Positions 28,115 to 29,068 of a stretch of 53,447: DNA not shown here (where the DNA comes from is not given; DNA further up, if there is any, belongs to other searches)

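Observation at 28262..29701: ECF sigma factor fused to a minimal secretin-like domain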

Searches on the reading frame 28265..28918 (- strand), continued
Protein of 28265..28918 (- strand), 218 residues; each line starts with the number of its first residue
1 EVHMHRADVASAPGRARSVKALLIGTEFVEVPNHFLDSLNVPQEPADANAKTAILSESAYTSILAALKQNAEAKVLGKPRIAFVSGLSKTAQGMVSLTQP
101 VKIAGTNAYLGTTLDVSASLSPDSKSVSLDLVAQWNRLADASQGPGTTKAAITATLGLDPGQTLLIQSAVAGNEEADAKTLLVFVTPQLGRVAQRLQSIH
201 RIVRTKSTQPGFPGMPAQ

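Call 66: list_cluster_members(proteins=[P0005, P0007, P0009, P0010, P0016, P0024, P0049, P0075, P0020, P0012])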
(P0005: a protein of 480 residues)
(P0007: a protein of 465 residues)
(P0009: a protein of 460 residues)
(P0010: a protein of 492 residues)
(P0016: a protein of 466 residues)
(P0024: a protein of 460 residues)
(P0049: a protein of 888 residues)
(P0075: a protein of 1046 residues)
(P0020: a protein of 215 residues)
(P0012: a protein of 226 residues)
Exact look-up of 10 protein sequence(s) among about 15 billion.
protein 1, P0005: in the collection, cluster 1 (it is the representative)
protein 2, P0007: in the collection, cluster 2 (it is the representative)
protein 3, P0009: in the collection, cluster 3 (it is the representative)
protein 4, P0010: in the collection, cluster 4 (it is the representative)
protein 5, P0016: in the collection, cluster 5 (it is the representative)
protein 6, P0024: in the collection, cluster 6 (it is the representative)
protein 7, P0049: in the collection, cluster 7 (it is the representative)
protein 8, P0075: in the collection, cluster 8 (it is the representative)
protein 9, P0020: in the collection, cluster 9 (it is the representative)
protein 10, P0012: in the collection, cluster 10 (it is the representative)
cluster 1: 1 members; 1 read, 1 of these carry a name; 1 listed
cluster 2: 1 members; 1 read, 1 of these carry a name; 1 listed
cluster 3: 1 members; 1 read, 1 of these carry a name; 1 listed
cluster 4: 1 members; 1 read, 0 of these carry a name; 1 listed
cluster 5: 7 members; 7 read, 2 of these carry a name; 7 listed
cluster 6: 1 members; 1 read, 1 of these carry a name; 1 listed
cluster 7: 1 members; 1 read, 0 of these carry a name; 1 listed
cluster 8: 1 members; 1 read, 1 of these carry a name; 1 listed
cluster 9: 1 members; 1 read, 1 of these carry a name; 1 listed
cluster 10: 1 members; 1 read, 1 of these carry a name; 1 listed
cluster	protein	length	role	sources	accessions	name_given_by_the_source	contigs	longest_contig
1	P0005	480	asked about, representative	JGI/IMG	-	RNA polymerase sigma factor (sigma-70 family)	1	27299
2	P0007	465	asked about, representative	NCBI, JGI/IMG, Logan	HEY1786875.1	MAG TPA: sigma-70 family RNA polymerase sigma factor [Verrucomicrobiae bacterium] | RNA polymerase sigma factor (sigma-70 family)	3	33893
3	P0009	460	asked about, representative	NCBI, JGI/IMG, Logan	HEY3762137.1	MAG TPA: sigma-70 family RNA polymerase sigma factor [Verrucomicrobiae bacterium] | RNA polymerase sigma factor (sigma-70 family)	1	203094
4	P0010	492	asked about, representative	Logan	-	-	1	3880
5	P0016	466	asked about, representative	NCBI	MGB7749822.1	MAG: sigma-70 family RNA polymerase sigma factor [Verrucomicrobiia bacterium]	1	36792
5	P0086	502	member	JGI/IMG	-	RNA polymerase sigma factor (sigma-70 family)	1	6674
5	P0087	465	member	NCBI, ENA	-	-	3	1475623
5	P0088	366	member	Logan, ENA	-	-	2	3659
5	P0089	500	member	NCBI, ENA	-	-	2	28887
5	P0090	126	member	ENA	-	-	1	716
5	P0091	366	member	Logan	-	-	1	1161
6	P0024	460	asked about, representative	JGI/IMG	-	RNA polymerase sigma factor (sigma-70 family)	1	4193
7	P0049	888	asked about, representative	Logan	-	-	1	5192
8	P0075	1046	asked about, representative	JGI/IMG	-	beta-lactamase regulating signal transducer with metallopeptidase domain/type II ...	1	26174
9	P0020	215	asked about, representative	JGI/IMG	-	Bacterial type II and III secretion system protein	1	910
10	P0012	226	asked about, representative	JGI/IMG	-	type II secretory pathway component GspD/PulD (secretin)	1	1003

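Call 67: find_encoding_contigs(protein=P0009, flank=8000, max_places=2)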
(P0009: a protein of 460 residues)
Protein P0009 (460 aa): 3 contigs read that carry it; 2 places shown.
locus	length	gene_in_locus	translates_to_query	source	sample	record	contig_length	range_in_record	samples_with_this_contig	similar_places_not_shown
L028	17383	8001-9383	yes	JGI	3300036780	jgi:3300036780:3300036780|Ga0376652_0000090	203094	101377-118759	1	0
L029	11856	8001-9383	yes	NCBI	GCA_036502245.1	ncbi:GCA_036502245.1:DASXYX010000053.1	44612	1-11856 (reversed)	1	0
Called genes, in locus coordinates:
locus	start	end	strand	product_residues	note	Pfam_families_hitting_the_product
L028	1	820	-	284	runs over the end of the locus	PF00849:PseudoU_synth_2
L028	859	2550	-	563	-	PF13623:SurA_N_2, PF13624:SurA_N_3, PF13145:Rotamase_2 (faint)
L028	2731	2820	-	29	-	-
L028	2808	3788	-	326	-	PF00490:ALAD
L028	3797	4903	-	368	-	-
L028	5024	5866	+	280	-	PF17827:PrmC_N, PF01596:Methyltransf_3 (weak), PF05175:MTS, PF06325:PrmA, PF12847:Methyltransf_18, PF13847:Methyltransf_31, PF08241:Methyltransf_11, PF13649:Methyltransf_25, +4 more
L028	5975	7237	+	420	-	PF00275:EPSP_synthase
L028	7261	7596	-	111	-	PF01934:HepT-like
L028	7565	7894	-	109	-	PF01909:NTP_transf_2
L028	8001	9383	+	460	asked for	PF04542:Sigma70_r2, PF04545:Sigma70_r4, PF08281:Sigma70_r4_2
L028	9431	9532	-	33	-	-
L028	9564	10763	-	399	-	PF04055:Radical_SAM, PF06968:BATS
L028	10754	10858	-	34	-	-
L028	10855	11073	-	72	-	-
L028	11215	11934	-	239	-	-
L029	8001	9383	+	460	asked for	PF04542:Sigma70_r2, PF04545:Sigma70_r4, PF08281:Sigma70_r4_2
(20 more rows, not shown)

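Call 68: find_encoding_contigs(protein=P0016, flank=8000, max_places=2)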
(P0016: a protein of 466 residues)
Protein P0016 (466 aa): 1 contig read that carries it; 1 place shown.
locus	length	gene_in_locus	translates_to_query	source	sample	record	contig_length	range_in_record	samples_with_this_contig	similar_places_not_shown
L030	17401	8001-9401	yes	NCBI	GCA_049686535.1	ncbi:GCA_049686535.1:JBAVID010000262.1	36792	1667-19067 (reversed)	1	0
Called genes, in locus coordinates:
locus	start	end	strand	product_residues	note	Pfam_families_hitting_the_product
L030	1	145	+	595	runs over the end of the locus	PF14849:YidC_periplas, PF02096:60KD_IMP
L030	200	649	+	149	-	PF13083:KH_KhpA-B, PF01424:R3H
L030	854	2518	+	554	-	PF04542:Sigma70_r2, PF08281:Sigma70_r4_2, PF04545:Sigma70_r4, PF19777:DUF6263 (faint)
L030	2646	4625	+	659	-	PF04542:Sigma70_r2, PF08281:Sigma70_r4_2, PF04545:Sigma70_r4 (weak)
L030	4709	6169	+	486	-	PF04542:Sigma70_r2, PF08281:Sigma70_r4_2, PF04545:Sigma70_r4, PF12543:DUF3738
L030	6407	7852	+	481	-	PF04542:Sigma70_r2, PF04545:Sigma70_r4 (weak), PF08281:Sigma70_r4_2 (faint), PF12543:DUF3738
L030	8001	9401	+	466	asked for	PF04542:Sigma70_r2, PF04545:Sigma70_r4, PF08281:Sigma70_r4_2, PF00263:Secretin (weak)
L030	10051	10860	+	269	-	PF07963:N_methyl (weak)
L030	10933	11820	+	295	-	PF07963:N_methyl, PF07596:SBP_bac_10 (faint)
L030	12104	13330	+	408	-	PF00764:Arginosuc_synth, PF20979:Arginosuc_syn_C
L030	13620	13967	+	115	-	-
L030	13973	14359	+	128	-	-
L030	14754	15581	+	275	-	-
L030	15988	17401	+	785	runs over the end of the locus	PF07953:Toxin_R_bind_N (faint), PF13385:Laminin_G_3, PF00354:Pentaxin (faint), PF02973:Sialidase (weak), PF13385:Laminin_G_3, PF13927:Ig_3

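Call 69: find_encoding_contigs(protein=P0007, flank=6000, max_places=1)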
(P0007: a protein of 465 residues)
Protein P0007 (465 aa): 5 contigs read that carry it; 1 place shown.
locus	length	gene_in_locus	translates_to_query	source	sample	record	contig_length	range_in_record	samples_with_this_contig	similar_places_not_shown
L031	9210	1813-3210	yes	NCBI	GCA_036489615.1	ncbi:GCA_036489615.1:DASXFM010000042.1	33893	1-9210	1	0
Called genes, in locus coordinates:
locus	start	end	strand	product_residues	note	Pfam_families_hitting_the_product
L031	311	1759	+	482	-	PF04542:Sigma70_r2, PF04545:Sigma70_r4, PF08281:Sigma70_r4_2 (weak), PF12543:DUF3738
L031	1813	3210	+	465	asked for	PF04542:Sigma70_r2, PF04545:Sigma70_r4, PF08281:Sigma70_r4_2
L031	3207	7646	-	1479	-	PF12439:GDE_N, PF06202:GDE_C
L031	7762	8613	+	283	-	PF05157:MshEN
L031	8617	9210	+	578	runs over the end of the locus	PF05157:MshEN, PF25199:nSTAND_NTPase5 (faint), PF00437:T2SSE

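Call 70: find_encoding_contigs(protein=P0005, flank=6000, max_places=1)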
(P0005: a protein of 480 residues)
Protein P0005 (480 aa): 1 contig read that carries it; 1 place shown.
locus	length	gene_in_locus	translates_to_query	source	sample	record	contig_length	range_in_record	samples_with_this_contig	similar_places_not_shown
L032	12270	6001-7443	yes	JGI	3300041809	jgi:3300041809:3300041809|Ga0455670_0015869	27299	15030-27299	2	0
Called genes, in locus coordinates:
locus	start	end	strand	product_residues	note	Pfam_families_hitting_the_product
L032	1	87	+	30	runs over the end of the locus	-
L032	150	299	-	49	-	-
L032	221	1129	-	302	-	PF00145:DNA_methylase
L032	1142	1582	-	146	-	-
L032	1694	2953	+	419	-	PF06245:DUF1015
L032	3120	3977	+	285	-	PF01545:Cation_efflux, PF16916:ZT_dimer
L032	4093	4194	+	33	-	-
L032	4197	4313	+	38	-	-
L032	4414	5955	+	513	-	PF04542:Sigma70_r2, PF04545:Sigma70_r4 (weak), PF08281:Sigma70_r4_2 (weak), PF12543:DUF3738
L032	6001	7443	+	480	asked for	PF04542:Sigma70_r2, PF08281:Sigma70_r4_2, PF04545:Sigma70_r4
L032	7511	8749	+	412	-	PF04542:Sigma70_r2, PF04545:Sigma70_r4, PF08281:Sigma70_r4_2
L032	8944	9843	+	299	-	PF07963:N_methyl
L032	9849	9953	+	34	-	-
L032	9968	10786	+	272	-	-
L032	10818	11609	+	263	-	PF12543:DUF3738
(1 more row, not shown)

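Call 71: find_encoding_contigs(protein=P0087, flank=6000, max_places=1)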
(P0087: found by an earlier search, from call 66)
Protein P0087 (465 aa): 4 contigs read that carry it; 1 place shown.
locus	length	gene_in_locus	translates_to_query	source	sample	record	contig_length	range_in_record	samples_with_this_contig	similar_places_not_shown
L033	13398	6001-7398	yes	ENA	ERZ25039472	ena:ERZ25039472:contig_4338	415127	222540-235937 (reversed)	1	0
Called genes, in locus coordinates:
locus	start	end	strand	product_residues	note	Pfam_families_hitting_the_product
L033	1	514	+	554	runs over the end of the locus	PF04542:Sigma70_r2, PF08281:Sigma70_r4_2, PF04545:Sigma70_r4, PF19777:DUF6263 (faint)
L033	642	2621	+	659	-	PF04542:Sigma70_r2, PF08281:Sigma70_r4_2, PF04545:Sigma70_r4 (weak)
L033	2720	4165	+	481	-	PF04542:Sigma70_r2, PF04545:Sigma70_r4, PF08281:Sigma70_r4_2, PF12543:DUF3738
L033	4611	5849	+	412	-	PF04545:Sigma70_r4 (weak), PF08281:Sigma70_r4_2 (faint), PF12543:DUF3738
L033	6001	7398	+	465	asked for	PF04542:Sigma70_r2, PF08281:Sigma70_r4_2, PF04545:Sigma70_r4, PF00263:Secretin (weak)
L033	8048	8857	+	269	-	PF07963:N_methyl (weak)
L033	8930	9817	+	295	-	PF07963:N_methyl, PF07596:SBP_bac_10 (faint)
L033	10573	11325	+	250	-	PF20979:Arginosuc_syn_C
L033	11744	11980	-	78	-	-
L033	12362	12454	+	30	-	-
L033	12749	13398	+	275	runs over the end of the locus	-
